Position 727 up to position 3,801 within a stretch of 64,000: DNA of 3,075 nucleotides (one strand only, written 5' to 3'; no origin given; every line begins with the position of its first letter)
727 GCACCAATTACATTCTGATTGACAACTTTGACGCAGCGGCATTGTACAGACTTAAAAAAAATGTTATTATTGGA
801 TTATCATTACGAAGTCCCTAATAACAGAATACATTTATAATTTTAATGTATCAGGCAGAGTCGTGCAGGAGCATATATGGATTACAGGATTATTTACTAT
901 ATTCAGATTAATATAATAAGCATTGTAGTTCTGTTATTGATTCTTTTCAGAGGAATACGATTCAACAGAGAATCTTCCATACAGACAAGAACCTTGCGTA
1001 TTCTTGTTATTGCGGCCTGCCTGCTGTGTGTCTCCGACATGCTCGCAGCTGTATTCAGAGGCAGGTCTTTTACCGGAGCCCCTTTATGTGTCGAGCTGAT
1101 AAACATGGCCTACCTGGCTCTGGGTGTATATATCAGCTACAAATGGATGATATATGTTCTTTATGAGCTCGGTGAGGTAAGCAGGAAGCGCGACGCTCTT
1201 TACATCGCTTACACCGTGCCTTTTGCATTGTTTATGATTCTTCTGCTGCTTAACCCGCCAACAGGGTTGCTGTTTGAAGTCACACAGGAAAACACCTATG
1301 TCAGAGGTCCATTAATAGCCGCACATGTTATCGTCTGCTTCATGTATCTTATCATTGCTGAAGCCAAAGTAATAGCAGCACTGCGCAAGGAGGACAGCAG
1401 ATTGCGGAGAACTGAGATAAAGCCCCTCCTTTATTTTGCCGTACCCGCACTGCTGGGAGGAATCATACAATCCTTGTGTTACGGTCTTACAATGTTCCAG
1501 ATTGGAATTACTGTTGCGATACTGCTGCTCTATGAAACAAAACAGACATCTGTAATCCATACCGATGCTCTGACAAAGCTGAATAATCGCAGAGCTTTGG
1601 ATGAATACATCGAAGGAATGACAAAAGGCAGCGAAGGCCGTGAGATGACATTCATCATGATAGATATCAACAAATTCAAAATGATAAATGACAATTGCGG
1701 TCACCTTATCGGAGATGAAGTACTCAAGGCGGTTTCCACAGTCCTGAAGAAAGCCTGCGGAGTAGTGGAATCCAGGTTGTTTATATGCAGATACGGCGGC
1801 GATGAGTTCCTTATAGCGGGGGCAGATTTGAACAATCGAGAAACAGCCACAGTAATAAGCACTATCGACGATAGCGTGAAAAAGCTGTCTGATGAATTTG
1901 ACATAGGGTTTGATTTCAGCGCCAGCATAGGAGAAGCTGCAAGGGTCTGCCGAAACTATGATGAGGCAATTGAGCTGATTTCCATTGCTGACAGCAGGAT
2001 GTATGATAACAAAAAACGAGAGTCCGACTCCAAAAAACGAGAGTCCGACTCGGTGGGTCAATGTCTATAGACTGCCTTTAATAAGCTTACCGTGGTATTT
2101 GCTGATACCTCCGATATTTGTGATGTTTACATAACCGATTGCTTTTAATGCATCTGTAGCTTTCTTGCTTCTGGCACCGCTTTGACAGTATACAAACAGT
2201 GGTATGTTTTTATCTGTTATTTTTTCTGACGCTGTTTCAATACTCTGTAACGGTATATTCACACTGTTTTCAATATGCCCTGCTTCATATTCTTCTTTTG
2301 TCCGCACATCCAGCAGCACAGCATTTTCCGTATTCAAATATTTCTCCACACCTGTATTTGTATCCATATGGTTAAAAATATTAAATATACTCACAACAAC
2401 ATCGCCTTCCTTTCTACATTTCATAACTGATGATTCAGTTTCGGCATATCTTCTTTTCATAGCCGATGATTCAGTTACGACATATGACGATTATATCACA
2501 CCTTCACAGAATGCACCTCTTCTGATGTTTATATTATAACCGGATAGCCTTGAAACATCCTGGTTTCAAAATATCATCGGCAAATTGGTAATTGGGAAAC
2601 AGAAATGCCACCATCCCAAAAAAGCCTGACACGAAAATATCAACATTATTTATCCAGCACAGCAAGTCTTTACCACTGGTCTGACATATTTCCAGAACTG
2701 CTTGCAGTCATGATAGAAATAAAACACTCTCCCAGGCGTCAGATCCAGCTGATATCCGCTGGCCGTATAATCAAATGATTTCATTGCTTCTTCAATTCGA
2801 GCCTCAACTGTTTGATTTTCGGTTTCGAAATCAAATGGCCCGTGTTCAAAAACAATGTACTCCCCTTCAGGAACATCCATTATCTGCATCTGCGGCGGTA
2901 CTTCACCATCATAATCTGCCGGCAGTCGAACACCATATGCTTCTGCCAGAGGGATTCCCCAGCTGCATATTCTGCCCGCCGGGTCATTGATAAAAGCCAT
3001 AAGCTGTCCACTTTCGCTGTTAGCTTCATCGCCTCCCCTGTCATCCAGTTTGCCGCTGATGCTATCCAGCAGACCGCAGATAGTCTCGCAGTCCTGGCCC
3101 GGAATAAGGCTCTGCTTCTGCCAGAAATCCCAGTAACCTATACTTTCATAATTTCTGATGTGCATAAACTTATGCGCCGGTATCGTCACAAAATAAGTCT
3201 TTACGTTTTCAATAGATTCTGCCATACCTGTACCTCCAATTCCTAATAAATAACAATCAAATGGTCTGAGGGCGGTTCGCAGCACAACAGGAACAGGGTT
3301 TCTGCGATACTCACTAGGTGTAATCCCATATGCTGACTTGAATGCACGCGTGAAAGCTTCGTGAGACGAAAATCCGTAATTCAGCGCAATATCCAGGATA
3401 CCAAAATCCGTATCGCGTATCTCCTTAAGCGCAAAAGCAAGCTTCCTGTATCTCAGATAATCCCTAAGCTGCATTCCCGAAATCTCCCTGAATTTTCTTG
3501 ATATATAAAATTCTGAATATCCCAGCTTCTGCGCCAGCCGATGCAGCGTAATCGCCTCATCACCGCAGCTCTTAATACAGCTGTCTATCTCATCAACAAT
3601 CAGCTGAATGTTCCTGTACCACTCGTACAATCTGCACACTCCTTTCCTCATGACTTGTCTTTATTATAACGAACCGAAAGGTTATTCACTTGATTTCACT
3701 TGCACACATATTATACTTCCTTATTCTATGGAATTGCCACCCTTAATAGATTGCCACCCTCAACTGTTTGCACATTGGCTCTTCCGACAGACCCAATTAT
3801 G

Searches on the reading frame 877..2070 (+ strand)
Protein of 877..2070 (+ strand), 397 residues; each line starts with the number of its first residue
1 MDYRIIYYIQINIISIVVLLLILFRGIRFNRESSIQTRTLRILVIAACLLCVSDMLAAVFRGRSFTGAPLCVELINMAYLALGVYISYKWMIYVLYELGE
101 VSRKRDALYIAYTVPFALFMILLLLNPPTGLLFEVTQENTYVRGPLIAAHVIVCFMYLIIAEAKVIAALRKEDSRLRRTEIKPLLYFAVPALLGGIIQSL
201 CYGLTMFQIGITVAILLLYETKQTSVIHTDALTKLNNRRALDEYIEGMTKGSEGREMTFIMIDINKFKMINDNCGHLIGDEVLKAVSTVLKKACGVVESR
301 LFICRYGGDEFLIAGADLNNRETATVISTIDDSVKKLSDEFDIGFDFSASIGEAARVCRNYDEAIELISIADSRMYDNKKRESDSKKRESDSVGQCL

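Call 41: search_protein_families(library=pfam, proteins=[window:877-2070:+], max_evalue=0.00001)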
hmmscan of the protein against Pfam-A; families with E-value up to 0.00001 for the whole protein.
window:877-2070:+ (397 aa): 1 family
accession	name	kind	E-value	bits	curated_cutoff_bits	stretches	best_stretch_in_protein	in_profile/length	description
PF00990.26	GGDEF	-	1e-31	110.3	23.8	1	228-383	2-159/161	Diguanylate cyclase, GGDEF domain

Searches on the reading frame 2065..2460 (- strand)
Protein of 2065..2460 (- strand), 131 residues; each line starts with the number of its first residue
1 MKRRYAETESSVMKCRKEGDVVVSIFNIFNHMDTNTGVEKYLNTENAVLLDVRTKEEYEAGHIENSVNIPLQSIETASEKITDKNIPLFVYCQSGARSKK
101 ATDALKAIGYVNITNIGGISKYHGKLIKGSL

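Call 41: search_protein_families(library=pfam, proteins=[window:2065-2460:-], max_evalue=0.00001)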
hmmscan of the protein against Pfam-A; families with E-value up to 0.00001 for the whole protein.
window:2065-2460:- (131 aa): 1 family
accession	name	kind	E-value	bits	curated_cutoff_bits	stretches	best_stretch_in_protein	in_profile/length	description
PF00581.25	Rhodanese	-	8.5e-19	68.3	22.2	1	38-123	5-100/102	Rhodanese-like domain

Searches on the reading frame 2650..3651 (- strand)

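Call 41: search_protein_families(library=pfam, proteins=[window:2650-3651:-], max_evalue=0.00001)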
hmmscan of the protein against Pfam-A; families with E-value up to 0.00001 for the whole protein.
window:2650-3651:- (333 aa): 2 families
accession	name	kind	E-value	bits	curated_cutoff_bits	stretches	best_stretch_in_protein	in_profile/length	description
PF12833.13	HTH_18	-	5.8e-21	75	33.6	1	39-117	1-79/80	Helix-turn-helix domain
PF00165.29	HTH_AraC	-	1.6e-13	50.8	26.6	1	78-117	1-42/42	Bacterial regulatory helix-turn-helix proteins, AraC family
